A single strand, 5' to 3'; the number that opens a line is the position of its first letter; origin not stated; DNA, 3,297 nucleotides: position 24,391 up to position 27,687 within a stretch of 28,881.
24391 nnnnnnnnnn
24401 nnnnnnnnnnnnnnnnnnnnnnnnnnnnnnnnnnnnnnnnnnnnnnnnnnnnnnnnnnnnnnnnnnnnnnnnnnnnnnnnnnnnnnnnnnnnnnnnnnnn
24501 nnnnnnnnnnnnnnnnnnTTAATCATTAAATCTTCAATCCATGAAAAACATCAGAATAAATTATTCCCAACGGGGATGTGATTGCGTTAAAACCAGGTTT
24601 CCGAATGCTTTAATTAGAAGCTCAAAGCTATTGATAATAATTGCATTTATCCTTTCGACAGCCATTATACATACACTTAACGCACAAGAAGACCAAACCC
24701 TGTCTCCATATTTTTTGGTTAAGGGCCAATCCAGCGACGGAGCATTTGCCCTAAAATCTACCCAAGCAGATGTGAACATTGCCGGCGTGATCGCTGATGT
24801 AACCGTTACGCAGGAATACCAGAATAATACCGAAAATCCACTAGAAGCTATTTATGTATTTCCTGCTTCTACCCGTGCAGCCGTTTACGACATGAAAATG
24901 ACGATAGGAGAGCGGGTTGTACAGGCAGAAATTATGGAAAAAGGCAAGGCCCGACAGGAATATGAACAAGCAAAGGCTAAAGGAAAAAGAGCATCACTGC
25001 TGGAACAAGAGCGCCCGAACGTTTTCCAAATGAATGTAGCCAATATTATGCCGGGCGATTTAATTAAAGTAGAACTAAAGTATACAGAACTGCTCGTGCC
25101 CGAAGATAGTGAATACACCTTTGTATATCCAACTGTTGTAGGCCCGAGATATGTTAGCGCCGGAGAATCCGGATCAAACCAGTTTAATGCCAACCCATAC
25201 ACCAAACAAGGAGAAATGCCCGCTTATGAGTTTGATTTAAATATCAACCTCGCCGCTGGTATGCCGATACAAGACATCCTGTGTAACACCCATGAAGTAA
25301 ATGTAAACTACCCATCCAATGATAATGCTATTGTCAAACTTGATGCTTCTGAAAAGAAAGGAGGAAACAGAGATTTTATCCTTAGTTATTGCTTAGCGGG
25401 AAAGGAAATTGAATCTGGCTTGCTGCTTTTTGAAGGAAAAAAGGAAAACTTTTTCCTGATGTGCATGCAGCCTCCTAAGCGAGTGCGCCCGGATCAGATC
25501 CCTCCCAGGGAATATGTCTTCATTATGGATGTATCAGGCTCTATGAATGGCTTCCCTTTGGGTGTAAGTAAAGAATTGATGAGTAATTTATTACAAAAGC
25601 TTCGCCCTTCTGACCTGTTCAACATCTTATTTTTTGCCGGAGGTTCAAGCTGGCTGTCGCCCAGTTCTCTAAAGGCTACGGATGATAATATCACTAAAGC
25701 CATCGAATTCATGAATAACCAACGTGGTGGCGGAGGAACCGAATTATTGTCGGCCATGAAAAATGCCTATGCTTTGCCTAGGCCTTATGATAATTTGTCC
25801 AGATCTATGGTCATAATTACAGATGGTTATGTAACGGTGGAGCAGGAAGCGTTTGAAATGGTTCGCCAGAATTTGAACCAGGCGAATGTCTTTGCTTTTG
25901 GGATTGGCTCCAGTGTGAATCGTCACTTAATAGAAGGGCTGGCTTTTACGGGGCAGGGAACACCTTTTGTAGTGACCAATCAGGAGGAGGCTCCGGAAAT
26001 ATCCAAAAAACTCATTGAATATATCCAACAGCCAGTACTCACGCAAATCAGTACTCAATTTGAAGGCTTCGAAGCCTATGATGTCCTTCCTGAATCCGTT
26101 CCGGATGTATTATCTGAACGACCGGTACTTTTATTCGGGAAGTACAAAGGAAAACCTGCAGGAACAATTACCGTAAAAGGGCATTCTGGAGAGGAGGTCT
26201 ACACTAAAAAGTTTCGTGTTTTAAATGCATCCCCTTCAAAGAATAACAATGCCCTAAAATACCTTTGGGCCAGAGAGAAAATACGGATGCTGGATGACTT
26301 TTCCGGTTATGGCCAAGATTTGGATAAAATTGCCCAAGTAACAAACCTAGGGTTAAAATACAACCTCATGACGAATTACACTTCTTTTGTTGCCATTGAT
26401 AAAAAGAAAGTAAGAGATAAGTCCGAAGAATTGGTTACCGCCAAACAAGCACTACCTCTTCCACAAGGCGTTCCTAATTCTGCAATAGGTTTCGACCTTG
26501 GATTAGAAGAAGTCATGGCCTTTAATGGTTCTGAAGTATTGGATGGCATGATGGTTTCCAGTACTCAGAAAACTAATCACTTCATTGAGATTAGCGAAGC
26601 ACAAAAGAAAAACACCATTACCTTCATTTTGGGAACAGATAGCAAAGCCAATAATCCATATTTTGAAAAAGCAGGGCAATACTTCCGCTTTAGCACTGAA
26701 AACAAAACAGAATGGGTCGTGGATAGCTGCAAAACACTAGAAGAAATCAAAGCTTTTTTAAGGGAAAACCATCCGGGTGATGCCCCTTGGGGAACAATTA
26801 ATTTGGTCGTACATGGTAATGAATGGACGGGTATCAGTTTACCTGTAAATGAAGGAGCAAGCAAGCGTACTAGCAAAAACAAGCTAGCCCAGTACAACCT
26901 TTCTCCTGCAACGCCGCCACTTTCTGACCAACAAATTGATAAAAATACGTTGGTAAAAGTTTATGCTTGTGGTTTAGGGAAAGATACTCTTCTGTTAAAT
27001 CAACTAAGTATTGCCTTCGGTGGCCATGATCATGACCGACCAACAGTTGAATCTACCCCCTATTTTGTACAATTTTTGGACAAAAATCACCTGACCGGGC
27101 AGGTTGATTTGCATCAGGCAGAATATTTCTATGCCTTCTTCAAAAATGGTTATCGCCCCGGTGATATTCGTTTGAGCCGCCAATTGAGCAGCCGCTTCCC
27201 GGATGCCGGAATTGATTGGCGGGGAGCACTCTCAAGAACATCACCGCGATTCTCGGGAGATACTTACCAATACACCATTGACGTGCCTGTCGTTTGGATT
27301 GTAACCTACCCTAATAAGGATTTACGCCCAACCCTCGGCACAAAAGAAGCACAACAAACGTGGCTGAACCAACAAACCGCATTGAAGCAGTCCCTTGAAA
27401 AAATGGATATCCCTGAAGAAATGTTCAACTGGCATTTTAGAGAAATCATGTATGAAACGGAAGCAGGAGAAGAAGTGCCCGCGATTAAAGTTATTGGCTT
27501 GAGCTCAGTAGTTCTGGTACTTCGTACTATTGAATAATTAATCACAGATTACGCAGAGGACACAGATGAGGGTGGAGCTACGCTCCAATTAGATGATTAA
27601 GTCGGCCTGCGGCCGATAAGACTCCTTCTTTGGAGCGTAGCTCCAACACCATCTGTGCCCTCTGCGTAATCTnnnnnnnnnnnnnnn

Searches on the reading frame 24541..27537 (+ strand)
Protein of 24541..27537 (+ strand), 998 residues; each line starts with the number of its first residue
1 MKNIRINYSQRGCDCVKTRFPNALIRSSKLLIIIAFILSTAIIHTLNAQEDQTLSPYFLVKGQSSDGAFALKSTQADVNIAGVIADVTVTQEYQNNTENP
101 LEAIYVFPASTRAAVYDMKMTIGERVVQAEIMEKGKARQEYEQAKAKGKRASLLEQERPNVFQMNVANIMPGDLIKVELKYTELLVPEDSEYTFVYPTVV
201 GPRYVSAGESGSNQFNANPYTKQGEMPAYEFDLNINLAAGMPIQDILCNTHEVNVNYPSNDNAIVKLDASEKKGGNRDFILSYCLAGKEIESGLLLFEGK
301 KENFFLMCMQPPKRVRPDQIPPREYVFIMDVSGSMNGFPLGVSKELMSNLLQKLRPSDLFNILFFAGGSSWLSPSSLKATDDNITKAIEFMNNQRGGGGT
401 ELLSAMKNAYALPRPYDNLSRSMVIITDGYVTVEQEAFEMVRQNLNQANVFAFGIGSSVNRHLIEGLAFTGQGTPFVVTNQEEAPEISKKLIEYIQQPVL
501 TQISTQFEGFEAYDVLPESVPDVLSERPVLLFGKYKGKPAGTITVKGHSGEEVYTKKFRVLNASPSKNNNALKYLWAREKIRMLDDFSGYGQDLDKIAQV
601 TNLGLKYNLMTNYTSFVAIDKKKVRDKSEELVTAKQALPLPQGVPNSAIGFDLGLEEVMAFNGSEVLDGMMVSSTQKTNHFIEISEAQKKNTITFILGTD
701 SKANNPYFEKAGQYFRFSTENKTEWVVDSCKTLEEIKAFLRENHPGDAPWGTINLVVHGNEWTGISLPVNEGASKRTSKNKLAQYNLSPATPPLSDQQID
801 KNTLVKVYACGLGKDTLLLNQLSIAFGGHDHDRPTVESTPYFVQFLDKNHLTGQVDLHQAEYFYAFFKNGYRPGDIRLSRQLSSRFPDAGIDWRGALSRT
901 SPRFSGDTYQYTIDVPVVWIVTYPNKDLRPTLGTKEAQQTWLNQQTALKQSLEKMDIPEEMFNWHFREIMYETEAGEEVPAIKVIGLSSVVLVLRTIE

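Call 39: search_protein_families(library=pfam, proteins=[window:24541-27537:+], max_evalue=0.0001)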
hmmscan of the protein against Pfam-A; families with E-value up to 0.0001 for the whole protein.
window:24541-27537:+ (998 aa): 5 families
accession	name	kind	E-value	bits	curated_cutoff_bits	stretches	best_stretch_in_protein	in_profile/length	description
PF08487.16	VIT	-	3.6e-37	127.4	26.5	1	71-181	1-111/111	Vault protein inter-alpha-trypsin domain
PF13768.12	VWA_3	-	4.9e-16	59.6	27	1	326-474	4-152/155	von Willebrand factor type A domain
PF00092.34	VWA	-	8.4e-12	46.1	23.8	1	326-489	3-173/174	von Willebrand factor type A domain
PF13757.12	VIT_2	-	5e-10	39.5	23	1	69-134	12-77/78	Vault protein inter-alpha-trypsin domain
PF13519.12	VWA_2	-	2e-09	38.5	27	1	326-429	2-106/107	von Willebrand factor type A domain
